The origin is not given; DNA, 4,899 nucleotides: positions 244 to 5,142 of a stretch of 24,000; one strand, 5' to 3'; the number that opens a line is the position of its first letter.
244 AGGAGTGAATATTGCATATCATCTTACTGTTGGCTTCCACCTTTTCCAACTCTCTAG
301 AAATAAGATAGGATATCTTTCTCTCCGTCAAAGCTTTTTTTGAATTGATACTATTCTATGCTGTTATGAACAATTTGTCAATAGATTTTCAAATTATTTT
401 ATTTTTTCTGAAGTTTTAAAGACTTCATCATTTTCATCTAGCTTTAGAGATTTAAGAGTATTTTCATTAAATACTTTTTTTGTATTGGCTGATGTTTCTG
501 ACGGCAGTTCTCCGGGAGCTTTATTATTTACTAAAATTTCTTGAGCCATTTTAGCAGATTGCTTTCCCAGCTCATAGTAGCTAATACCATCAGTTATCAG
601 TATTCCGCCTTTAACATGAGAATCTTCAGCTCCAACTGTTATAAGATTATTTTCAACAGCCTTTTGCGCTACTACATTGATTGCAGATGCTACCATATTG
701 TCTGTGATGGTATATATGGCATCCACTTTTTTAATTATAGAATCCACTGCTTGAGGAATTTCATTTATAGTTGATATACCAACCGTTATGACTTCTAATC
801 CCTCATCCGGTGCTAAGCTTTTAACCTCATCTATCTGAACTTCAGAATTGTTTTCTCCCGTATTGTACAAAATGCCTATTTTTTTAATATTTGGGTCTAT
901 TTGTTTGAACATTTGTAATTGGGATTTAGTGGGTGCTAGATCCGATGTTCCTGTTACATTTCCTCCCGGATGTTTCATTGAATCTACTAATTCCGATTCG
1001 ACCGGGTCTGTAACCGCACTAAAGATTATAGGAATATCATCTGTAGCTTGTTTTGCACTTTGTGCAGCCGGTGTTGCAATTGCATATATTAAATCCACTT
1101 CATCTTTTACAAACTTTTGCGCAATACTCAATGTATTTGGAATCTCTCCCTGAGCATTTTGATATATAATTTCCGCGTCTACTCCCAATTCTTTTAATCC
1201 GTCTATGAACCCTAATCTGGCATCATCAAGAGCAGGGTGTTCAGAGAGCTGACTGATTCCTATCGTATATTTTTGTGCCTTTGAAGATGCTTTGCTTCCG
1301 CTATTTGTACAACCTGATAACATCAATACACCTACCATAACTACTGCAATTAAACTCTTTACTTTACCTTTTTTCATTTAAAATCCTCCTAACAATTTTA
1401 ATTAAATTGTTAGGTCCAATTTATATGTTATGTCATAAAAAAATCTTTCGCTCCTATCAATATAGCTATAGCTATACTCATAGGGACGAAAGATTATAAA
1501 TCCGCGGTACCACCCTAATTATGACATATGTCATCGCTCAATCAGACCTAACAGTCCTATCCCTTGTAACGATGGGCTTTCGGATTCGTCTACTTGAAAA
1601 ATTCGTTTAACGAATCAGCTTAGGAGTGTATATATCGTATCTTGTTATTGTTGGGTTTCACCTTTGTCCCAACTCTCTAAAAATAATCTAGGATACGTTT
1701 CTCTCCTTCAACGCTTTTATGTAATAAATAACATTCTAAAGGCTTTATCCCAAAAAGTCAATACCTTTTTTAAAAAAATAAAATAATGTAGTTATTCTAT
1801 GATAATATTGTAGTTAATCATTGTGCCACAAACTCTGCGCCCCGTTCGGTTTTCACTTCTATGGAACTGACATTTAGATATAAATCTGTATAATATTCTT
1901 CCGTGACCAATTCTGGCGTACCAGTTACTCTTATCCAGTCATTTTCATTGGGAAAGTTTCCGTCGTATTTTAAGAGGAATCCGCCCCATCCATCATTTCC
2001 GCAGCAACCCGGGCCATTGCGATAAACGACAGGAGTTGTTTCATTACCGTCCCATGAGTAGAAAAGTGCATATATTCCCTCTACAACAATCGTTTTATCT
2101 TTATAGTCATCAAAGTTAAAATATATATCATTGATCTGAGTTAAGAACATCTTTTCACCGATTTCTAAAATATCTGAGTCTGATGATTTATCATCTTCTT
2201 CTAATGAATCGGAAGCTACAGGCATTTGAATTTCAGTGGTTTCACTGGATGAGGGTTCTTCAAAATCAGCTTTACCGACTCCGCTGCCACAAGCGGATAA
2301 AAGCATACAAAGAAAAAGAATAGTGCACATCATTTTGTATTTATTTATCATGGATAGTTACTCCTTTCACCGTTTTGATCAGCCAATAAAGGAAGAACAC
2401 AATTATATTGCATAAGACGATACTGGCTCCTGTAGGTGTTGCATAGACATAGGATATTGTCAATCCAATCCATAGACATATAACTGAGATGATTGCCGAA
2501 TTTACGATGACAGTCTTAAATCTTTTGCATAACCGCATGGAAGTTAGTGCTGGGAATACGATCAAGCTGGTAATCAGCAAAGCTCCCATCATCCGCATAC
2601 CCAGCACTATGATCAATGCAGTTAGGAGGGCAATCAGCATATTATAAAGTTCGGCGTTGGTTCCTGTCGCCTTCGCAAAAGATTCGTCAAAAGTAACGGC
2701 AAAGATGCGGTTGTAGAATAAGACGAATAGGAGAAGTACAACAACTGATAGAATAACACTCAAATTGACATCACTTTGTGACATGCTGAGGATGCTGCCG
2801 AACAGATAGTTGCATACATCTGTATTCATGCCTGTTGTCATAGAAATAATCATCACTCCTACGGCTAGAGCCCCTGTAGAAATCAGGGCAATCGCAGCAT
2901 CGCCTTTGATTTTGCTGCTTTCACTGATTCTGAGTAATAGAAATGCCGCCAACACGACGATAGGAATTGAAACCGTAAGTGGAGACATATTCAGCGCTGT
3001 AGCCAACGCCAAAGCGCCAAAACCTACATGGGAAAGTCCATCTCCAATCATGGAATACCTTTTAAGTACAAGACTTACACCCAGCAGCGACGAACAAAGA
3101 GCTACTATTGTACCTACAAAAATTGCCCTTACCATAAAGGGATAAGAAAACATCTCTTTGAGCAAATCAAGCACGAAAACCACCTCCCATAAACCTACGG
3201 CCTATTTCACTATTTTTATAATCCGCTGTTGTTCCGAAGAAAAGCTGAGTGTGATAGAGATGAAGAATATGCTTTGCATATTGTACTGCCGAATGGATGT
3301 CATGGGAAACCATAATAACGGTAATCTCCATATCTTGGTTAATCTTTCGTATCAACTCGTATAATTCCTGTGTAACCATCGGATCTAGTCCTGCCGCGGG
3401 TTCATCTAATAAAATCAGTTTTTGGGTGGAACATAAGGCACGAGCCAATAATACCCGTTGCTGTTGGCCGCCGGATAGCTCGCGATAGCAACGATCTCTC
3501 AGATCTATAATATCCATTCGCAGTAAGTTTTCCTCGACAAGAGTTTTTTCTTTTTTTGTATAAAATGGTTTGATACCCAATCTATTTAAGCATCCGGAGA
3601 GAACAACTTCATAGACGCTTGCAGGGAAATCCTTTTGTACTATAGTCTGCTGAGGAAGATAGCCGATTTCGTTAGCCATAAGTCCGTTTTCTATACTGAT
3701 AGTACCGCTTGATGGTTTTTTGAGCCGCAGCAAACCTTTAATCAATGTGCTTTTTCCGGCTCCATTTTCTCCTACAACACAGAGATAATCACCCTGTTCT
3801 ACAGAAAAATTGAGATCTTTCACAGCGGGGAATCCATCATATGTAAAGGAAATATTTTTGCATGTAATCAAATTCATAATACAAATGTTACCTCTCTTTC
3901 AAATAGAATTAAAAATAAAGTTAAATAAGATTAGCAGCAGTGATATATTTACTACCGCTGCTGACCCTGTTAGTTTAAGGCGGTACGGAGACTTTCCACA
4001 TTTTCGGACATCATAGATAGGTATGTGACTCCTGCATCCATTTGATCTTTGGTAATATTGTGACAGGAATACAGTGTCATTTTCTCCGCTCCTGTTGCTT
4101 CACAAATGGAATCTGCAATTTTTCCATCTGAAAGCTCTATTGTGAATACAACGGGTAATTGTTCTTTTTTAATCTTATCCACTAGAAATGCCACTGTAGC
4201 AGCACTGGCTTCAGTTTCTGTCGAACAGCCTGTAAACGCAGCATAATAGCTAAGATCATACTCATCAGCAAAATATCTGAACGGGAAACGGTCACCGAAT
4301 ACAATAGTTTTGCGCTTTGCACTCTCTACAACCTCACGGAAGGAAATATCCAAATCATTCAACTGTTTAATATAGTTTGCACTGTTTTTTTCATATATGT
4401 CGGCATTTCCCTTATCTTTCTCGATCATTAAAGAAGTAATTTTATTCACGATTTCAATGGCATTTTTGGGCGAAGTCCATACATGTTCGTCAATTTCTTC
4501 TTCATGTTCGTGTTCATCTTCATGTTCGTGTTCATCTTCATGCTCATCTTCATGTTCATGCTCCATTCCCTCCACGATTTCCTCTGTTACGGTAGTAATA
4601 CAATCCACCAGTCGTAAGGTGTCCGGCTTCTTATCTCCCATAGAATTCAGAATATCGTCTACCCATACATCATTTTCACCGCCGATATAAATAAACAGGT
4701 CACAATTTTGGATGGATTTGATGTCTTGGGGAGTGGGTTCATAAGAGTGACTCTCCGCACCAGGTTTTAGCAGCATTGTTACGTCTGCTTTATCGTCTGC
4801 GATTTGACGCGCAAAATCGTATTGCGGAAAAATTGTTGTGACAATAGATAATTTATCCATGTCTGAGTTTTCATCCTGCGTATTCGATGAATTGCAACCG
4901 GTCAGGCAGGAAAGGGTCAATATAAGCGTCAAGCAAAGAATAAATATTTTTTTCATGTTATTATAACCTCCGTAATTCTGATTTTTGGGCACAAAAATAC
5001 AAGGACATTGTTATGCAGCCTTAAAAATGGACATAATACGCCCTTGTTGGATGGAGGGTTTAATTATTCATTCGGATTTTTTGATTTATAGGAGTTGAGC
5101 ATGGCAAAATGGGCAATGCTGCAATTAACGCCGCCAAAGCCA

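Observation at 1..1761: Twin T-box leaders, identical for 250 nt and diverging exactly at the specifier codon (UUC versus UAC)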

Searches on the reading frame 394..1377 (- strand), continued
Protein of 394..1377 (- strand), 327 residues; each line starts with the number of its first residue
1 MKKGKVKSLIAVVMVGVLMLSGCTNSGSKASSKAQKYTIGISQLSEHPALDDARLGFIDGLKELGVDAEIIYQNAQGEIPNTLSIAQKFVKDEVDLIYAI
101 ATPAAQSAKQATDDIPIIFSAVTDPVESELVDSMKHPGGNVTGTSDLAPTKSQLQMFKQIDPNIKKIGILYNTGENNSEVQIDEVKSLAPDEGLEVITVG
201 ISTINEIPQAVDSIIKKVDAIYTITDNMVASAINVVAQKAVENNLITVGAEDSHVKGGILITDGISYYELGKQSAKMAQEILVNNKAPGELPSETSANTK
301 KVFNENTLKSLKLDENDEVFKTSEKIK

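Call 55: search_protein_families(library=pfam, proteins=[L001:10001-10984:+, L001:11379-12365:+, L001:12389-13285:+, L001:13251-14015:+])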
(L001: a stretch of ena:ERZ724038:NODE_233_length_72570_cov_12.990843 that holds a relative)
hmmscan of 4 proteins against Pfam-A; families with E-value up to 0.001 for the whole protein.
L001:10001-10984:+ (327 aa): 2 families
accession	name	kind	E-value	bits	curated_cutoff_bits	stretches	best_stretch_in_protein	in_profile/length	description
PF04392.18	ABC_sub_bind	-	1.4e-72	244.9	25.9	1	39-326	2-292/293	ABC transporter substrate binding protein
PF13407.12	Peripla_BP_4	-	2e-06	28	35.1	1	51-283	14-255/258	Periplasmic binding protein domain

L001:11379-12365:+ (328 aa): 1 family
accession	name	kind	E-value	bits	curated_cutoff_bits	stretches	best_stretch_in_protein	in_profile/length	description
PF04392.18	ABC_sub_bind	-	4.3e-66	223.6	25.9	1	39-326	2-292/293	ABC transporter substrate binding protein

L001:12389-13285:+ (298 aa): 1 family
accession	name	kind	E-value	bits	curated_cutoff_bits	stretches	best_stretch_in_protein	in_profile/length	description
PF02653.21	BPD_transp_2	-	9.2e-25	87.7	26.8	1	5-268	2-268/269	Branched-chain amino acid transport system / permease component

L001:13251-14015:+ (254 aa): 10 families
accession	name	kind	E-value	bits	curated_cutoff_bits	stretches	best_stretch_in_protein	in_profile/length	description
PF00005.33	ABC_tran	-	7.3e-33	114.5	25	1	22-177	1-137/137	ABC transporter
PF02463.25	SMC_N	-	1.8e-10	41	40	1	22-222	10-214/220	RecF/RecN/SMC N terminal domain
PF13476.12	AAA_23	-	9.1e-08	33.4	27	1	2-198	2-159/201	AAA domain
PF09818.15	ABC_ATPase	-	1e-06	28.4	23.2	0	169-224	190-248/283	P-loop domain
PF13304.12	AAA_21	-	1.2e-05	26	27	1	34-83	1-43/304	AAA domain, putative AbiEii toxin, Type IV TA system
PF20720.3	nSTAND3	-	4.2e-05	23.7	27.2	1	22-76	7-60/155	Novel STAND NTPase 3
PF13555.12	AAA_29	-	0.00011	22.3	27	1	22-49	12-39/61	P-loop containing region of AAA domain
PF03193.22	RsgA_GTPase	-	0.00026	21.3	30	1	30-63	105-137/174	RsgA GTPase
PF13175.12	AAA_15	-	0.00026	21.2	32.1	0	22-196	14-181/374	AAA ATPase domain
PF13173.12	AAA_14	-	0.00028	21.3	27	0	32-78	2-48/129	AAA domain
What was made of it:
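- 394..1377 (-): SBP1: 327-aa lipoprotein substrate-binding protein (PF04392), Y-type lineage, predicted Tyr binder. Pfam 244.9 bits (call 55).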

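Call 60: list_cluster_members(proteins=[L001:10001-10984:+, L001:11379-12365:+])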
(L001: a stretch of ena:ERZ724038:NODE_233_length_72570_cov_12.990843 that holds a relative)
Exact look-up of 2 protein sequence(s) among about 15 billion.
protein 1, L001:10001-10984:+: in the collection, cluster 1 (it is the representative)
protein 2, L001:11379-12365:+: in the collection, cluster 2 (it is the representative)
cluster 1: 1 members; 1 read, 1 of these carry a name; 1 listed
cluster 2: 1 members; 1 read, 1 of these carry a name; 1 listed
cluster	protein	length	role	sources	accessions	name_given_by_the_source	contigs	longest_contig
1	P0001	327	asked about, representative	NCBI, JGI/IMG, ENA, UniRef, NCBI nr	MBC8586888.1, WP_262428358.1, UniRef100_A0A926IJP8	ABC transporter substrate-binding protein [Paratissierella segnis] | ABC transporter substrate-binding protein n=1 Tax=Paratissierella segnis TaxID=2763679 ...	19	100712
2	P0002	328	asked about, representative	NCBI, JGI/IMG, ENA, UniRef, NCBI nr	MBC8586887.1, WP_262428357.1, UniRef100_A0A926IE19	ABC transporter substrate-binding protein [Paratissierella segnis] | putative ABC transport system substrate-binding protein | ABC transporter substrate-binding protein n=1 Tax=Paratissierella segnis TaxID=2763679 ...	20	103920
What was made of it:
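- Both protein sequences are also on record under adjacent accession numbers from P. segnis genome entries (call 60).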

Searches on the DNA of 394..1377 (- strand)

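Call 11: search_rna_families(source=L001, start=9000, end=14500, threshold=evalue, max_evalue=0.1)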
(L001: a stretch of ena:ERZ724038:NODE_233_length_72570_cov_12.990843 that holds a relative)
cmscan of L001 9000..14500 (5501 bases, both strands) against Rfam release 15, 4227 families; matches with E-value up to 0.1: 2.
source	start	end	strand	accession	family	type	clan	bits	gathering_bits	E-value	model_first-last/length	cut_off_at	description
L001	9658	9899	+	RF00230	T-box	Cis-reg; leader;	-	129.1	93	2e-29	1-219/219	no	T-box leader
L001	11038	11277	+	RF00230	T-box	Cis-reg; leader;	-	121.4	93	2e-27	1-219/219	no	T-box leader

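Call 21: search_rna_families(sources=[L007, L008, L009, L010, L011, L012, L013, L014, L015, L016, L017, L018, L019, L020], threshold=gathering)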
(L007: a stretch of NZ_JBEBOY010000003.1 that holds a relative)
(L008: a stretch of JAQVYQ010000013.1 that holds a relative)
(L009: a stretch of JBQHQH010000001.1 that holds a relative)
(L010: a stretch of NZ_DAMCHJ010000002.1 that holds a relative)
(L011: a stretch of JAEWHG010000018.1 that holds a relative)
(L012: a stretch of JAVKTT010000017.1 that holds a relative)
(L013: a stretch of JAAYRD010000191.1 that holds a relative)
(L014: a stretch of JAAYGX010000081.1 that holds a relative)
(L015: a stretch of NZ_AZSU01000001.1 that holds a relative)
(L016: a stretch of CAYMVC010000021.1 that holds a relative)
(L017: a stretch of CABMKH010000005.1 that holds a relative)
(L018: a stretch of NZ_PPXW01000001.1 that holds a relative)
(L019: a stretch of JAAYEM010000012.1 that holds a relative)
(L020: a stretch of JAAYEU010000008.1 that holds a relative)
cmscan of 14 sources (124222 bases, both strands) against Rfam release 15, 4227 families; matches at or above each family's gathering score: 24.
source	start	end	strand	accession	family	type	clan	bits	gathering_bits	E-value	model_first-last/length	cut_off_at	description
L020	3667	3903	+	RF00230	T-box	Cis-reg; leader;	-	133.8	93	2.9e-29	1-219/219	no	T-box leader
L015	3662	3899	+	RF00230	T-box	Cis-reg; leader;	-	128.1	93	8.7e-28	1-219/219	no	T-box leader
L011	3630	3867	+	RF00230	T-box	Cis-reg; leader;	-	127.4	93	1.3e-27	1-219/219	no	T-box leader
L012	5101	5336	+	RF00230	T-box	Cis-reg; leader;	-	127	93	1.7e-27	1-219/219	no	T-box leader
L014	3720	3953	+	RF00230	T-box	Cis-reg; leader;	-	126.5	93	2.2e-27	1-219/219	no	T-box leader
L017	5153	5390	+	RF00230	T-box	Cis-reg; leader;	-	126.3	93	2.5e-27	1-219/219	no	T-box leader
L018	3664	3902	+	RF00230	T-box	Cis-reg; leader;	-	125.2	93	4.7e-27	1-219/219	no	T-box leader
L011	3233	3488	-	RF00230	T-box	Cis-reg; leader;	-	124.6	93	6.9e-27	1-219/219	no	T-box leader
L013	3664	3903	+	RF00230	T-box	Cis-reg; leader;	-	124.5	93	7.3e-27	1-219/219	no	T-box leader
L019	3555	3795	+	RF00230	T-box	Cis-reg; leader;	-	124.4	93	7.6e-27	1-219/219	no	T-box leader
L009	5143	5380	+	RF00230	T-box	Cis-reg; leader;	-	123.9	93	1e-26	1-219/219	no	T-box leader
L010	5181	5419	+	RF00230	T-box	Cis-reg; leader;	-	123.8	93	1.1e-26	1-219/219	no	T-box leader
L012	3673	3911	+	RF00230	T-box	Cis-reg; leader;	-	122.4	93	2.4e-26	1-219/219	no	T-box leader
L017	3697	3933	+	RF00230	T-box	Cis-reg; leader;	-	122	93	3.2e-26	1-219/219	no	T-box leader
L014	2152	2389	+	RF00230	T-box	Cis-reg; leader;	-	121.9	93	3.4e-26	1-219/219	no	T-box leader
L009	3699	3936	+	RF00230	T-box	Cis-reg; leader;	-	121.6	93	4.1e-26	1-219/219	no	T-box leader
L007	5148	5385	+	RF00230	T-box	Cis-reg; leader;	-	121.2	93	5.1e-26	1-219/219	no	T-box leader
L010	3452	3691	+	RF00230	T-box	Cis-reg; leader;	-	120.4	93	8.3e-26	1-219/219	no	T-box leader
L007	3636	3874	+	RF00230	T-box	Cis-reg; leader;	-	118.9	93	1.9e-25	1-219/219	no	T-box leader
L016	3644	3883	+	RF00230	T-box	Cis-reg; leader;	-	116.5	93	8.4e-25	1-219/219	no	T-box leader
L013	514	774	+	RF00230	T-box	Cis-reg; leader;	-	115.5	93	1.5e-24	1-219/219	no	T-box leader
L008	3661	3898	+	RF00230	T-box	Cis-reg; leader;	-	114.9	93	2.1e-24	1-219/219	no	T-box leader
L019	6674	6934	+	RF00230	T-box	Cis-reg; leader;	-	105.6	93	5.3e-22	1-219/219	no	T-box leader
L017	1773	1885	-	RF00059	TPP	Cis-reg; riboswitch;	-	55.3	54.3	7.9e-08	1-105/105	no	TPP riboswitch aptamer (THI element)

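Call 22: search_rna_families(sources=[L021, L022, L023, L024, L025, L026, L027, L028, L029, L030, L031, L032, L033, L034], threshold=gathering)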
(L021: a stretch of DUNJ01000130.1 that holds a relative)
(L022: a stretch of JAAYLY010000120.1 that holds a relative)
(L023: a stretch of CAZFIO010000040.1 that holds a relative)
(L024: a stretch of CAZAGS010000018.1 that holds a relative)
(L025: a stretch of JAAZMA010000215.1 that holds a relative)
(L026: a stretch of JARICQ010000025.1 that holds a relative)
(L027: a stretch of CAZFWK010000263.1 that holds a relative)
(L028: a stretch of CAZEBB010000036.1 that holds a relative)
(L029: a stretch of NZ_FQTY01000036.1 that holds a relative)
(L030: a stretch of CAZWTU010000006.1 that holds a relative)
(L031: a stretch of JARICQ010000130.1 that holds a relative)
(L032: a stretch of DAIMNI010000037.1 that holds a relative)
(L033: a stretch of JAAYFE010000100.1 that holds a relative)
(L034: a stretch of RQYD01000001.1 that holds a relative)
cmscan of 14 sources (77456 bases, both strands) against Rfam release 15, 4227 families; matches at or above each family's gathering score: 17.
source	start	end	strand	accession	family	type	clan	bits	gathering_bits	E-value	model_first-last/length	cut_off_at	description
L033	215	451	+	RF00230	T-box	Cis-reg; leader;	-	129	93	3e-28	1-219/219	no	T-box leader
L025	59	296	+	RF00230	T-box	Cis-reg; leader;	-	127.8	93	6.1e-28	1-219/219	no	T-box leader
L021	61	300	+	RF00230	T-box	Cis-reg; leader;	-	126.7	93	1.2e-27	1-219/219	no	T-box leader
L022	1432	1665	+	RF00230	T-box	Cis-reg; leader;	-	126.7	93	1.2e-27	1-219/219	no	T-box leader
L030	3679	3915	+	RF00230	T-box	Cis-reg; leader;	-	126.4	93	1.5e-27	1-219/219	no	T-box leader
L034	3426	3668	+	RF00230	T-box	Cis-reg; leader;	-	126.2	93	1.6e-27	1-219/219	no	T-box leader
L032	3652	3889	+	RF00230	T-box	Cis-reg; leader;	-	122.9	93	1.1e-26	1-219/219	no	T-box leader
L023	3641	3877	+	RF00230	T-box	Cis-reg; leader;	-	120.1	93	6.1e-26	1-219/219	no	T-box leader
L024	3698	3933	+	RF00230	T-box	Cis-reg; leader;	-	119.2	93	1.1e-25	1-219/219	no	T-box leader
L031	1508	1748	-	RF00230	T-box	Cis-reg; leader;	-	118.6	93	1.5e-25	1-219/219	no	T-box leader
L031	1883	2119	+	RF00230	T-box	Cis-reg; leader;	-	118.5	93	1.5e-25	1-219/219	no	T-box leader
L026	34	270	+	RF00230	T-box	Cis-reg; leader;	-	116.1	93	6.4e-25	1-219/219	no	T-box leader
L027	584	802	+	RF00230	T-box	Cis-reg; leader;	-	113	93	4.2e-24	1-219/219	no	T-box leader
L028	1482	1703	+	RF00230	T-box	Cis-reg; leader;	-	112.4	93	6e-24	1-219/219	no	T-box leader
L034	1697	1934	+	RF00230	T-box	Cis-reg; leader;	-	112.2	93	6.6e-24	1-219/219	no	T-box leader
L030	1025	1234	-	RF00230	T-box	Cis-reg; leader;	-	109.4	93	3.4e-23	1-219/219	no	T-box leader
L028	63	284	+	RF00230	T-box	Cis-reg; leader;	-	104.3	93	7e-22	1-219/219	no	T-box leader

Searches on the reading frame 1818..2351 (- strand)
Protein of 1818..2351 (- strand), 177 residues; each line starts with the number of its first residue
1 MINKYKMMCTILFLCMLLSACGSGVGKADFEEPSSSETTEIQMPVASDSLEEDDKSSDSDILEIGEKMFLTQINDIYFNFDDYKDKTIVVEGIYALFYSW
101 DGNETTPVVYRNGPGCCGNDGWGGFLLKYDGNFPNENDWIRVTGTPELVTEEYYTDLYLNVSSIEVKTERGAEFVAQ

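Call 65: search_protein_families(library=pfam, proteins=[window:1818-2351:-], max_evalue=0.00001)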
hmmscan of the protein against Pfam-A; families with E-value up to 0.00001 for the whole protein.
window:1818-2351:- (177 aa): 1 family
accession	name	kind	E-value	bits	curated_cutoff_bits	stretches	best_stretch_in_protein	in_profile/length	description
PF21537.2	DUF1980_C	-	1.6e-10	41.3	25.9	1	50-168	12-127/141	DUF1980 C-terminal domain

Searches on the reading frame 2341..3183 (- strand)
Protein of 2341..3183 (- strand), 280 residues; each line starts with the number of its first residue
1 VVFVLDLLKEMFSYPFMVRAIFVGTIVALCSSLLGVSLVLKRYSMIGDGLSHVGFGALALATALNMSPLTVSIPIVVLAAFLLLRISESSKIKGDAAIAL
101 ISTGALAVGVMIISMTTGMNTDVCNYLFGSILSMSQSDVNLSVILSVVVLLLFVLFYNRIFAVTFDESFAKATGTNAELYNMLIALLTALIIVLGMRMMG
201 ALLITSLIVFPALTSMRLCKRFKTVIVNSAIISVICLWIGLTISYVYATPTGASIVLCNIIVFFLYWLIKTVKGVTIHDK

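Call 65: search_protein_families(library=pfam, proteins=[window:2341-3183:-], max_evalue=0.00001)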
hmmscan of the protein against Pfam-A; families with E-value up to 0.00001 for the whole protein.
window:2341-3183:- (280 aa): 2 families
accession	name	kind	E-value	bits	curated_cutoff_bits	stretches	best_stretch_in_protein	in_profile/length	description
PF00950.22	ABC-3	-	4.6e-62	210.3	20.1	1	13-267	1-255/258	ABC 3 transport family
PF01032.23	FecCD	-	5.4e-07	29.4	26.5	1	65-269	99-309/311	FecCD transport family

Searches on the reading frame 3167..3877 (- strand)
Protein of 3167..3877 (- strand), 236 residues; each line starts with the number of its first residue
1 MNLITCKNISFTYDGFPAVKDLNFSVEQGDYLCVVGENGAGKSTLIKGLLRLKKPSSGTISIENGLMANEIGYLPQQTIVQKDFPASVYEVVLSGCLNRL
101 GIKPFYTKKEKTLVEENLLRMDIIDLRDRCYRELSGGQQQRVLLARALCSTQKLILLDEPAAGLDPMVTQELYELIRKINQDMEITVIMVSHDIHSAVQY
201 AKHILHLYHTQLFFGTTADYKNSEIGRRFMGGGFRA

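Call 65: search_protein_families(library=pfam, proteins=[window:3167-3877:-], max_evalue=0.00001)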
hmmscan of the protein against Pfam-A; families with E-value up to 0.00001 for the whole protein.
window:3167-3877:- (236 aa): 3 families
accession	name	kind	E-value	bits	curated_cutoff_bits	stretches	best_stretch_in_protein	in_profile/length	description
PF00005.33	ABC_tran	-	5.8e-28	98.6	25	1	19-161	1-136/137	ABC transporter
PF13304.12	AAA_21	-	1.1e-12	49.1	27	1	126-193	230-299/304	AAA domain, putative AbiEii toxin, Type IV TA system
PF02463.25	SMC_N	-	1.2e-07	31.9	40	0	113-198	135-205/220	RecF/RecN/SMC N terminal domain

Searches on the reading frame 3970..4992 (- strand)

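Call 65: search_protein_families(library=pfam, proteins=[window:3970-4992:-], max_evalue=0.00001)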
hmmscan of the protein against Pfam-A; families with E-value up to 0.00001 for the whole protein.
window:3970-4992:- (340 aa): 1 family
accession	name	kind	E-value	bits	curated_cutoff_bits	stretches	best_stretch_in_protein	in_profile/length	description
PF01297.22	ZnuA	-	7.3e-80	268.7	29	1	50-338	1-263/263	Zinc-uptake complex component A periplasmic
